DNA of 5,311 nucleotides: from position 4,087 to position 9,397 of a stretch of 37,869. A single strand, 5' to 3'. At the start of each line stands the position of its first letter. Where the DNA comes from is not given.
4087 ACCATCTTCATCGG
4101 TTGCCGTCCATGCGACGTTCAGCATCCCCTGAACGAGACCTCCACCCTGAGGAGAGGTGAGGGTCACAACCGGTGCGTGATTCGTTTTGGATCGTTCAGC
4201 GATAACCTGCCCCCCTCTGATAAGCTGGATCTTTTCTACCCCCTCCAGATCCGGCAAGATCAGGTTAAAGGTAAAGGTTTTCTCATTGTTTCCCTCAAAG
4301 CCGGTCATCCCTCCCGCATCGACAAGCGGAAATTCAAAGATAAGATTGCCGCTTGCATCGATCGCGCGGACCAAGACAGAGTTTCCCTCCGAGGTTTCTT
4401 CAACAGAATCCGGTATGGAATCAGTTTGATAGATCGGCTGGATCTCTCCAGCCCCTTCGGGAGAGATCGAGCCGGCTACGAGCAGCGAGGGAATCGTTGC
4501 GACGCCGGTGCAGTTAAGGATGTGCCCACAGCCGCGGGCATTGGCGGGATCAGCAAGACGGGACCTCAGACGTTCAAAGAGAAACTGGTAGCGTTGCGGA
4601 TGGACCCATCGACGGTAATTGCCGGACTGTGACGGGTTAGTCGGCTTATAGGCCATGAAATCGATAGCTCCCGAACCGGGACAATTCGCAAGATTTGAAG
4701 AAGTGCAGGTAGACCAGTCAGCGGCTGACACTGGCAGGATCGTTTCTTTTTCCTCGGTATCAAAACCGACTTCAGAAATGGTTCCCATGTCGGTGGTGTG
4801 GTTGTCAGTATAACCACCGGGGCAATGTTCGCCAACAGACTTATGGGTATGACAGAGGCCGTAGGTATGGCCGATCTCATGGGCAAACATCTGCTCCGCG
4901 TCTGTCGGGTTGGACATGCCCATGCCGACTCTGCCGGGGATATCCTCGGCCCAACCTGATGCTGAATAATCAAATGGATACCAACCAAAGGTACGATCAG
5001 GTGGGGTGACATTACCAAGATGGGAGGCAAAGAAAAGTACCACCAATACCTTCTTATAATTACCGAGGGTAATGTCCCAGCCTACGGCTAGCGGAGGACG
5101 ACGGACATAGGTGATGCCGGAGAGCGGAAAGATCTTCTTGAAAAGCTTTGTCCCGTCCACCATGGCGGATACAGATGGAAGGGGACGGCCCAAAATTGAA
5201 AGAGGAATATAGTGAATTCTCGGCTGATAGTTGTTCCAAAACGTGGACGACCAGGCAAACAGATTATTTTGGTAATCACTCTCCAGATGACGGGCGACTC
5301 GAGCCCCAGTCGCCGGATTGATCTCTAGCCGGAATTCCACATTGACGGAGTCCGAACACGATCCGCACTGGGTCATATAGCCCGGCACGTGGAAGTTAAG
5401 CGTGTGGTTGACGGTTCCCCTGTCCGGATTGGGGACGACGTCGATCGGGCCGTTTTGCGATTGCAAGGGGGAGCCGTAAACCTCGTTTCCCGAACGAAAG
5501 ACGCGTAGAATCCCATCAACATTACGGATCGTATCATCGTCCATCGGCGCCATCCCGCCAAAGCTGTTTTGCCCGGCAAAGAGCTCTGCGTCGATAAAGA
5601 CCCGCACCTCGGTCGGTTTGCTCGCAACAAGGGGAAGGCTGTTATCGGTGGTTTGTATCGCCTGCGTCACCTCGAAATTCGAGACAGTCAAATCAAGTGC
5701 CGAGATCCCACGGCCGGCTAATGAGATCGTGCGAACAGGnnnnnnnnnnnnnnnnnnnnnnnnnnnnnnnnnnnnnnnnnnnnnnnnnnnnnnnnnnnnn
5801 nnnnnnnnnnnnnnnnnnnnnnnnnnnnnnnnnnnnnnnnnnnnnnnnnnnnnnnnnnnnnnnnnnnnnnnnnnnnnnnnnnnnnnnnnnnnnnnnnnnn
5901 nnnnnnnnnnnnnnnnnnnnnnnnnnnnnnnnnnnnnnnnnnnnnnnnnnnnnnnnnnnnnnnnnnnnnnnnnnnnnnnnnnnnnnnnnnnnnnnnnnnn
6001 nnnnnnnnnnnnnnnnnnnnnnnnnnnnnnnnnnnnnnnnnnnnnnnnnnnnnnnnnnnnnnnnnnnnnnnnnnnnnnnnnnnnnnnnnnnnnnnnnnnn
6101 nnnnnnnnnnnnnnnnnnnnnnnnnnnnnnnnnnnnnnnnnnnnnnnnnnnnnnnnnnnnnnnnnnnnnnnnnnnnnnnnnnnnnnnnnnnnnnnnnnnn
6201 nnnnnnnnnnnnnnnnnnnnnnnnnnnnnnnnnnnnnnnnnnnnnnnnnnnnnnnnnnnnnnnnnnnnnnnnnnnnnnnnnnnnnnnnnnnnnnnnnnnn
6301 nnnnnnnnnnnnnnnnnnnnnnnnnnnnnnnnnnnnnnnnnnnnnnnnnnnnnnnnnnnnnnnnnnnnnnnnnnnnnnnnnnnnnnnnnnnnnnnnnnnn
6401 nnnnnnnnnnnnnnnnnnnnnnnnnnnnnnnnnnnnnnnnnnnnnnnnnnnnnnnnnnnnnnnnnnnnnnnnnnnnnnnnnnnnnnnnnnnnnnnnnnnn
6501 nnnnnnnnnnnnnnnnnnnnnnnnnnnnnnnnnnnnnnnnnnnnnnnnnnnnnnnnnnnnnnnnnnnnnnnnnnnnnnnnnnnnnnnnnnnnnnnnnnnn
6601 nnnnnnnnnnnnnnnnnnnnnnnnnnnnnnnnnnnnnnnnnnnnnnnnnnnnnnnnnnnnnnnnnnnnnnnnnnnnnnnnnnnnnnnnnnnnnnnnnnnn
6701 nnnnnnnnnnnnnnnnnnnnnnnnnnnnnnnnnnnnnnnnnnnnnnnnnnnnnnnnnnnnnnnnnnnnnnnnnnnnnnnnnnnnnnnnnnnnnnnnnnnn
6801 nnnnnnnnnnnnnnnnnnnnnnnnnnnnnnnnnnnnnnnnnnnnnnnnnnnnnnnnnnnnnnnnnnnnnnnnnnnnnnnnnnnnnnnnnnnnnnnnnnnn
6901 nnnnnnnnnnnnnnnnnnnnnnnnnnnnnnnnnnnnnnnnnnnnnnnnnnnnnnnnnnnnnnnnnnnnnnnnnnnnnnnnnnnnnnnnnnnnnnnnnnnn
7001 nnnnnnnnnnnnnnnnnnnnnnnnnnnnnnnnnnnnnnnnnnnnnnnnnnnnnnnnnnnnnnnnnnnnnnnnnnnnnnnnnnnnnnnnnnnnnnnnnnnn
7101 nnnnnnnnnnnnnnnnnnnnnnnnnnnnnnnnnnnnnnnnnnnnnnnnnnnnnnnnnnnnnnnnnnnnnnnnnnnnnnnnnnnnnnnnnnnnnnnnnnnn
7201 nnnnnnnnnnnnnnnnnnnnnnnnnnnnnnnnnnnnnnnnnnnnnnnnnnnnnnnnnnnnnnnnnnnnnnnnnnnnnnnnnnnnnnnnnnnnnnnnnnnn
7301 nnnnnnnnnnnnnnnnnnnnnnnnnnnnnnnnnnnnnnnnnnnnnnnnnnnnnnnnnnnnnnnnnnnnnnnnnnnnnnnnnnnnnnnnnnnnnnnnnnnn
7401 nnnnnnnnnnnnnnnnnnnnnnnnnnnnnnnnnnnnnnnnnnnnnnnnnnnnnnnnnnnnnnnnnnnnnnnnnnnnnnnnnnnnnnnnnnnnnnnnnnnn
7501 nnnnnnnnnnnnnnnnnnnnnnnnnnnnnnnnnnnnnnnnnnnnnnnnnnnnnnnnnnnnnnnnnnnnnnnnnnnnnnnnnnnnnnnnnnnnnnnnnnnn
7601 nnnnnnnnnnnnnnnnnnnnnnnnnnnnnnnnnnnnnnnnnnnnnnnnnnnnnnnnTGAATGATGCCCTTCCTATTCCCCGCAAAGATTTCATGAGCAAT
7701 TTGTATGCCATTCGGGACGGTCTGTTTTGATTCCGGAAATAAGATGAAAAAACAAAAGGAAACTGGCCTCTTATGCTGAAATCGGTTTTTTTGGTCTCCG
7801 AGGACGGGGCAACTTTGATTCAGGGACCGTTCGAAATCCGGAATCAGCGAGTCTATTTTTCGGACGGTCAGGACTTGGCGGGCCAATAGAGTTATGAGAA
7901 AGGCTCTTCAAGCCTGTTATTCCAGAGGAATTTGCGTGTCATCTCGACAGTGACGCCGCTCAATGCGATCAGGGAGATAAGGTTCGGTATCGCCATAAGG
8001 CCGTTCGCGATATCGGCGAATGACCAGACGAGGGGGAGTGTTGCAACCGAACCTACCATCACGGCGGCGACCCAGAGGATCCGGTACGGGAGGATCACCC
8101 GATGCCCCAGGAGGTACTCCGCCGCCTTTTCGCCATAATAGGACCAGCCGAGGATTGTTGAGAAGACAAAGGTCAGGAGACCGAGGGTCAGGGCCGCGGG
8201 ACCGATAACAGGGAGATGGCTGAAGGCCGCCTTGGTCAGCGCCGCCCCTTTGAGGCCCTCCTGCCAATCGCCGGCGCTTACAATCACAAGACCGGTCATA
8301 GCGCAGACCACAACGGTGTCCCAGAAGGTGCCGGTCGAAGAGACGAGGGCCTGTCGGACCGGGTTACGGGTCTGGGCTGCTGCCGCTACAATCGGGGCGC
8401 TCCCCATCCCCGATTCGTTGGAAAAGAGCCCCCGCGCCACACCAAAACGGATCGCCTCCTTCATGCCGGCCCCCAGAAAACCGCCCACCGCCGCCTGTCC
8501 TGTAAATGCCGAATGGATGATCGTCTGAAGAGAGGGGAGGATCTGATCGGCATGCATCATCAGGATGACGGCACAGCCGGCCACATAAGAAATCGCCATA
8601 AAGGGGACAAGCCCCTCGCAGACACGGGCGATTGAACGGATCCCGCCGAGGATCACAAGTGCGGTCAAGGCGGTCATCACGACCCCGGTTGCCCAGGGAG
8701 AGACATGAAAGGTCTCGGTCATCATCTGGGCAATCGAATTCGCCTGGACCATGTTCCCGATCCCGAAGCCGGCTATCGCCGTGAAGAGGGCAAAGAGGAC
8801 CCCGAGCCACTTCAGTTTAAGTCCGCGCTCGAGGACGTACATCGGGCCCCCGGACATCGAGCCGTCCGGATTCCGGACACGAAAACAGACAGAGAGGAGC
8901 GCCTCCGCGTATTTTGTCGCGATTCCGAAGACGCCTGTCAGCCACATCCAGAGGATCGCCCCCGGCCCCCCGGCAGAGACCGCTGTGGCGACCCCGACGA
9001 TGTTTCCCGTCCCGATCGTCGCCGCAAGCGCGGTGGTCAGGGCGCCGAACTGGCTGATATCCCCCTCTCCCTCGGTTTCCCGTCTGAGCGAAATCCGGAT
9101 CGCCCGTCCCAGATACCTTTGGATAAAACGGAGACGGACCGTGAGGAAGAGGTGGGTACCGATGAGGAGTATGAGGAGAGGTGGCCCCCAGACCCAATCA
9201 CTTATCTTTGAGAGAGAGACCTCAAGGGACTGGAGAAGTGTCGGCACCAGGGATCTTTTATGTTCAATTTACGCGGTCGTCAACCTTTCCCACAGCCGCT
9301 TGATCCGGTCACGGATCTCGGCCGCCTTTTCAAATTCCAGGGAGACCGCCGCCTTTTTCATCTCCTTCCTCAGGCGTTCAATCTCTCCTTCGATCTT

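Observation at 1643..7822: Sigma54-type promoter with upstream enhancer-like site drives a giant ASH/PKD-metzincin protein coupled to a Cys-rich lipoprotein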

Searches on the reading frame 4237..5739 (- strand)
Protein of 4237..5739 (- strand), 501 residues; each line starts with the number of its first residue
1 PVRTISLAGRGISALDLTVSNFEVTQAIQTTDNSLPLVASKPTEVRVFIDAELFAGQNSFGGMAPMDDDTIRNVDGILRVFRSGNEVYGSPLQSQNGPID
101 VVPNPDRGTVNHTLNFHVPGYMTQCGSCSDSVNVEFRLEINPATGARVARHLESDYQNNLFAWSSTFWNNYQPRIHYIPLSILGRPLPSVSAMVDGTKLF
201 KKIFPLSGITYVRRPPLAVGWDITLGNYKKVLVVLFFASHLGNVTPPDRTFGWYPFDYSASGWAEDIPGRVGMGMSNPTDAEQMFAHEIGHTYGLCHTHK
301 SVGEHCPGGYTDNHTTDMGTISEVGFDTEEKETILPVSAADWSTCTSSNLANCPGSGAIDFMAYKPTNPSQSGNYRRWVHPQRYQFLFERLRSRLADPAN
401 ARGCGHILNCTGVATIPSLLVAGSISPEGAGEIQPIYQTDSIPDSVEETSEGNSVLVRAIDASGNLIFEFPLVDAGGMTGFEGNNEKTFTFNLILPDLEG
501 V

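Call 14: find_homologous_proteins(query=window:4237-5739:-, max_evalue=0.001)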
Query window:4237-5739:- (501 aa): 6 proteins with E <= 0.001 among 8000 candidates.
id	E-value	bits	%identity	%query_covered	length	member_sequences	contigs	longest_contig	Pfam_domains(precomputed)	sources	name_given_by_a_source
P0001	1.9e-60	223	42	62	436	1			-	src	-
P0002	9.3e-50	188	40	53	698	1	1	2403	PF22073.3,PF22352.3,PF15780.12,PF07610.18,PF22067.3,PF12371.15,PF02010.22,PF22544.3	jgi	jgi:hypothetical protein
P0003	1.9e-19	88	31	58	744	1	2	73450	-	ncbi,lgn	-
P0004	1.3e-17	82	31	57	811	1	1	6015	-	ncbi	ncbi:MAG: hypothetical protein AAFZ65_05125 [Planctomycetota bacterium]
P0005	4.5e-16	77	30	57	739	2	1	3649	-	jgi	-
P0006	2.4e-12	64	30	62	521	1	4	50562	-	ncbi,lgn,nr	ncbi:MAG: hypothetical protein MN733_17380 [Nitrososphaera sp.]|nr:hypothetical protein [Nitrosospha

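Call 17: find_encoding_contigs(protein=P0002, flank=10000)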
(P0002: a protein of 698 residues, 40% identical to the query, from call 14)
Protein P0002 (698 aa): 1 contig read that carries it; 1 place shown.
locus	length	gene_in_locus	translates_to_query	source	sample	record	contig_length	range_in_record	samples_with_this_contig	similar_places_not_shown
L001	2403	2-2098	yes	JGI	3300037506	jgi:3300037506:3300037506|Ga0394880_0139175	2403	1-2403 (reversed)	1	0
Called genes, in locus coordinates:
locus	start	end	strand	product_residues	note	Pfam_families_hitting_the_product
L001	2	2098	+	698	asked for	PF02010:REJ, PF22352:K319L-like_PKD, PF07610:DUF1573, PF12371:TMEM131_like_N (weak), PF15780:ASH, PF22067:Cep192_D3 (weak), PF22073:Cep192_D4, PF22544:HYDIN_VesB_CFA65-like_Ig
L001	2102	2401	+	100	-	?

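Call 18: find_encoding_contigs(protein=P0001, flank=10000)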
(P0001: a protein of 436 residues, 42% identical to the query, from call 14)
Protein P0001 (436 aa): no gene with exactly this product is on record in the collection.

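Call 26: find_related_loci(query=A1, collection=genome_contigs, flank=10000)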
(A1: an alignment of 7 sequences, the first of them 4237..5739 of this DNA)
Query A1 (501 aa) in genome_contigs; peptide patterns used: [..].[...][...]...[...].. (x = any residue, [..] = any of these).
600 stretches matched a pattern (row limit reached: there are more); 20 encode a relative of the query (tblastn E <= 1e-3); 20 distinct loci.
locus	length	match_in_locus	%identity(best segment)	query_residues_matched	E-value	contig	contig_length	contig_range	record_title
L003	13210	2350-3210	30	4-331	1e-26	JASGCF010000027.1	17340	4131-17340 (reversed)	MAG: Limnohabitans sp. isolate MAG13 NODE_1455_length_17340_cov_11.189297, whole genome shotgun sequence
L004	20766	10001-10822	29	14-303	1e-25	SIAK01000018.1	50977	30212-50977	MAG: Phycisphaerales bacterium isolate Baikal-deep-G172 BACOMB-C2638, whole genome shotgun sequence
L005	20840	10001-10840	28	14-330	3e-25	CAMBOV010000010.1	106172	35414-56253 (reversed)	MAG: Singulisphaera sp. GP187 isolate MH-09jul19-142 genome assembly, contig: MH-09jul19-C318, whole genome shotgun sequ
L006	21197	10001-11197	26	7-473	6e-25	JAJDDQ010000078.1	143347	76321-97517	MAG: Phycisphaerae bacterium isolate OFTM258 OFTM258_77, whole genome shotgun sequence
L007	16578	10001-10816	28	14-303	8e-24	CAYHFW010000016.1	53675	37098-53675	MAG TPA_asm: uncultured Singulisphaera sp. isolate ERP119702_co1_285 genome assembly, contig: NODE_491_length_53675_cov_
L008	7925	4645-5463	30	13-303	3e-23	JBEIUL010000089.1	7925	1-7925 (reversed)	MAG: Phycisphaeraceae bacterium isolate Sample-110-S81-bin-61 Sample_110_S81-bin_61-k141_1742076, whole genome shotgun s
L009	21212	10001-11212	27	15-476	6e-23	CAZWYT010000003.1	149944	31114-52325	MAG TPA_asm: uncultured Planctomycetales bacterium isolate binchicken_co119_111 genome assembly, contig: NODE_52_length_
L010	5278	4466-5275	29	18-303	1e-22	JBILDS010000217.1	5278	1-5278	MAG: Phycisphaerales bacterium isolate ME2016-07-22_3300044628_group7_bin125 Rohwer_bin1563_scaffold_20248_c1, whole gen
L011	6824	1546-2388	30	16-297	4e-22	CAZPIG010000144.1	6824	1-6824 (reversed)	MAG TPA_asm: uncultured Halobacteriales archaeon isolate binchicken_co207_352 genome assembly, contig: NODE_14924_length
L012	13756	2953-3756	27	14-297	2e-21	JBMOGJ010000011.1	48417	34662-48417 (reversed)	MAG: Phycisphaerales bacterium isolate Deming_bin.295 contig1229, whole genome shotgun sequence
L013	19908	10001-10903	29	15-335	8e-21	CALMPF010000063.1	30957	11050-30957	MAG TPA_asm: uncultured Planctomycetia bacterium isolate SRR2107179_bin.59_CONCOCT_v1.1_MAG genome assembly, contig: ERZ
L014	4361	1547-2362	29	14-301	2e-20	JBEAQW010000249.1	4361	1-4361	MAG: Planctomycetota bacterium isolate muddycreek_2019_sw_WHONDRS-S19S_0082_B_bin.82 scaffold_785202, whole genome shotg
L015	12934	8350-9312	27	8-388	1e-19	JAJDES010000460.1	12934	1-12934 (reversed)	MAG: Planctomycetota bacterium isolate OFTM165 OFTM165_459, whole genome shotgun sequence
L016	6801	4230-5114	27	4-300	5e-19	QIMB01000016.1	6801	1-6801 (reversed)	MAG: Nitrospirae bacterium isolate SZUA-4 Ga0063293_10015272, whole genome shotgun sequence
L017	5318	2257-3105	29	16-302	1e-18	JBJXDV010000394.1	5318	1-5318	MAG: Chitinophagaceae bacterium isolate P.bin.65 k127_3922490, whole genome shotgun sequence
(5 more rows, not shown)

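Call 46: predict_structure(alignment_id=A1)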
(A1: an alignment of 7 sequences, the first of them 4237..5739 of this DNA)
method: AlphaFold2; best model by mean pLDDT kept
length: 501 residues; sequences in the alignment: 7
mean_pLDDT: 43.9   pTM: 0.30
mean pLDDT of the five models: 43.9, 41.2, 40.5, 39.6, 37.1
residues with pLDDT >= 90: 0; 70-90: 27; 50-70: 118; < 50: 356
segments of 3 or more residues with pLDDT < 50: 1-15, 27-41, 53-67, 105-110, 122-131, 144-197, 199-280, 290-417, 438-453, 474-488
pLDDT, mean of each block of 10 residues (from residue 1): 25 47 51 44 63 44 41 72 67 72 51 66 46 64 45 28 25 44 40 46 43 42 33 40 32 41 32 43 51 38 31 26 29 32 39 33 39 39 41 29 28 41 60 55 32 60 69 41 43 53 52
secondary structure, 60 per line:
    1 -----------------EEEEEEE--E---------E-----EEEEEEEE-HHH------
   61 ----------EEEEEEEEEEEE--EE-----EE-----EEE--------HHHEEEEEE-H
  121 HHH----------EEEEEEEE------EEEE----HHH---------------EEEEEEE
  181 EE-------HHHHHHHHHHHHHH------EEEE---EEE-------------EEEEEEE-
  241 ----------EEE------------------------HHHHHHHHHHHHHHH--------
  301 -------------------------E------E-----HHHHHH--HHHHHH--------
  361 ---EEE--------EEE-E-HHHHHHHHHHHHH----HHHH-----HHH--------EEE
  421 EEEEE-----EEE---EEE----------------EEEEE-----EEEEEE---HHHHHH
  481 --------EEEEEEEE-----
elements in order: E18-24 E43-50 E71-82 E99-101 E113-118 H120-123 E134-141 E148-151 E174-182 H190-203 E210-213 E217-219 E233-239 E251-253 H278-292 H339-344 H347-352 E364-366 E375-377 H381-393 H398-401 E418-425 E431-433 E437-439 E456-460 E466-471 H475-480 E489-496

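Call 67: search_solved_structures(query=A4, max_evalue=1, show_alignments=2)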
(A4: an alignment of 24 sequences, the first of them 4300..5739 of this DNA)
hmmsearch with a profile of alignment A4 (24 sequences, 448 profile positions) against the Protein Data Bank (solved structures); distinct sequences matched with E-value up to 1: 180 (the best 60 are shown).
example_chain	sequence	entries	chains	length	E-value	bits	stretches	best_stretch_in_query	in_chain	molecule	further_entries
4i35_A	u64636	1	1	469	3.4e-05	25.7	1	240-298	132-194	Serralysin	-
5d7w_A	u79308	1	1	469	3.4e-05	25.7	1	240-298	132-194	Serralysin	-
1smp_A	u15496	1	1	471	3.5e-05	25.7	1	240-298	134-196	SERRATIA METALLO PROTEINASE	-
1srp_A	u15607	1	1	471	4.1e-05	25.4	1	240-297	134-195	SERRALYSIN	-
1sat_A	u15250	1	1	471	4.1e-05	25.4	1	240-298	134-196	SERRATIA PROTEASE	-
1af0_A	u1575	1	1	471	4.6e-05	25.2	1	240-293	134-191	SERRATIA PROTEASE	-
3hbv_P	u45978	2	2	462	7.3e-05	24.6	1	239-292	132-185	Secreted protease C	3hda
1go8_P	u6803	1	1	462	7.6e-05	24.5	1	239-292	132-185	PROTEASE C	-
1k7g_A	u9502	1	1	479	7.9e-05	24.5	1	239-292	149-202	secreted protease C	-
1k7i_A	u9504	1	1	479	8e-05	24.5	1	239-292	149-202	secreted protease C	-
3hbu_P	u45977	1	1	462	8e-05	24.5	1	239-292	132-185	Secreted protease C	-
8weo_B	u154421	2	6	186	0.0001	24.1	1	261-293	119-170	Fragilysin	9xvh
9xvw_B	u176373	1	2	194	0.00021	23.1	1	262-306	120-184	Bft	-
1r54_A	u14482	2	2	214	0.00025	22.8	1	260-288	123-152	ADAM 33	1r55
966c_A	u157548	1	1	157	0.00031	22.5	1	257-290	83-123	MMP-1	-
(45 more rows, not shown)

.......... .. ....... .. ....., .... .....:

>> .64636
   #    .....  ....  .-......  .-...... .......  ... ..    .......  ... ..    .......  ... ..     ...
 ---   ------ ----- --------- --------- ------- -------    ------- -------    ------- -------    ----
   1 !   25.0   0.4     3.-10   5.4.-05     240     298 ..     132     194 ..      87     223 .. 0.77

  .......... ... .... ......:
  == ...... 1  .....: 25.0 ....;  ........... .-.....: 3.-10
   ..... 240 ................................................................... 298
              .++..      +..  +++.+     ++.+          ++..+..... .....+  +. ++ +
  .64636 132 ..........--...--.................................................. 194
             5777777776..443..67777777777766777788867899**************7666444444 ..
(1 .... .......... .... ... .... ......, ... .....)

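Call 85: search_protein_families(library=pfam, proteins=[window:4237-5739:-, L016:4203-5642:+], max_evalue=1)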
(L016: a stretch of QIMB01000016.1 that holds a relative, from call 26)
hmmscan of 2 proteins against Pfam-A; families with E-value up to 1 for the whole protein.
window:4237-5739:- (501 aa): 10 families
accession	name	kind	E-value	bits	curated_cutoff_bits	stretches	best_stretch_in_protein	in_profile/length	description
PF13688.12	Reprolysin_5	-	1.3e-05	26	27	1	272-310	132-173/196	Metallo-peptidase family M12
PF13583.11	Reprolysin_4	-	3e-05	24.2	22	1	274-308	128-159/203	Metallo-peptidase family M12B Reprolysin-like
PF13574.12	Reprolysin_2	-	0.0001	22.7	27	1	274-315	117-159/195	Metallo-peptidase family M12B Reprolysin-like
PF10462.15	Peptidase_M66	-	0.00011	21.7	20.6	1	279-348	190-258/306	Peptidase M66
PF05572.19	Peptidase_M43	-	0.015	15.6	23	1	250-314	35-98/152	Pregnancy-associated plasma protein-A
PF00413.30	Peptidase_M10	-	0.016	15.6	24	1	276-300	103-127/159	Matrixin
PF13582.12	Reprolysin_3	-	0.025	15.5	22.4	1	280-298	106-123/123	Metallo-peptidase family M12B Reprolysin-like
PF16313.11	DUF4953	-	0.31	10.6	24.2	1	283-299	15-31/316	Met-zincin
PF12044.14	Metallopep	-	0.31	10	27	1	285-303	318-336/427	Putative peptidase family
PF07998.17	Peptidase_M54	-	0.75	10.2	24.4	0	286-300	150-164/194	Peptidase family M54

L016:4203-5642:+ (480 aa): 9 families
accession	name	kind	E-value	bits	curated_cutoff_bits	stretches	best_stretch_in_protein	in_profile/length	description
PF13688.12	Reprolysin_5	-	0.00048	20.9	27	1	263-303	108-159/196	Metallo-peptidase family M12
PF13582.12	Reprolysin_3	-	0.00055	20.9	22.4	1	263-301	79-122/123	Metallo-peptidase family M12B Reprolysin-like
PF13583.11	Reprolysin_4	-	0.0016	18.6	22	1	281-303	133-153/203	Metallo-peptidase family M12B Reprolysin-like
PF07705.17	CARDB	-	0.0028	18.3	22.7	1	119-154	69-100/101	CARDB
PF10462.15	Peptidase_M66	-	0.0056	16.1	20.6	1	269-301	175-208/306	Peptidase M66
PF00413.30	Peptidase_M10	-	0.012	15.9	24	1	288-303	111-126/159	Matrixin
PF16313.11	DUF4953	-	0.019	14.6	24.2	1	289-302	17-30/316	Met-zincin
PF05572.19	Peptidase_M43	-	0.16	12.3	23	1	276-303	59-86/152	Pregnancy-associated plasma protein-A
PF13574.12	Reprolysin_2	-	0.2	11.9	27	1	278-303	117-143/195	Metallo-peptidase family M12B Reprolysin-like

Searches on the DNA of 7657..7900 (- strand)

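Call 23: search_dna_similar(query=window:7657-7900:-, collection=plasmids, mode=distant)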
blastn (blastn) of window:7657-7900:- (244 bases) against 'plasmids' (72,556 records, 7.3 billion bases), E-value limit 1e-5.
No match.

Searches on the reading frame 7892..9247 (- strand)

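Call 13: search_protein_families(library=pfam, proteins=[window:7892-9247:-], max_evalue=0.0001)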
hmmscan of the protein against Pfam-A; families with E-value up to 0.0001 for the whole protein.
window:7892-9247:- (451 aa): 1 family
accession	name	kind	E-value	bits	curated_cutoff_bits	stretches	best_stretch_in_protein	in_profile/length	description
PF01235.23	Na_Ala_symp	-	4e-140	468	24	1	56-446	5-385/392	Sodium:alanine symporter family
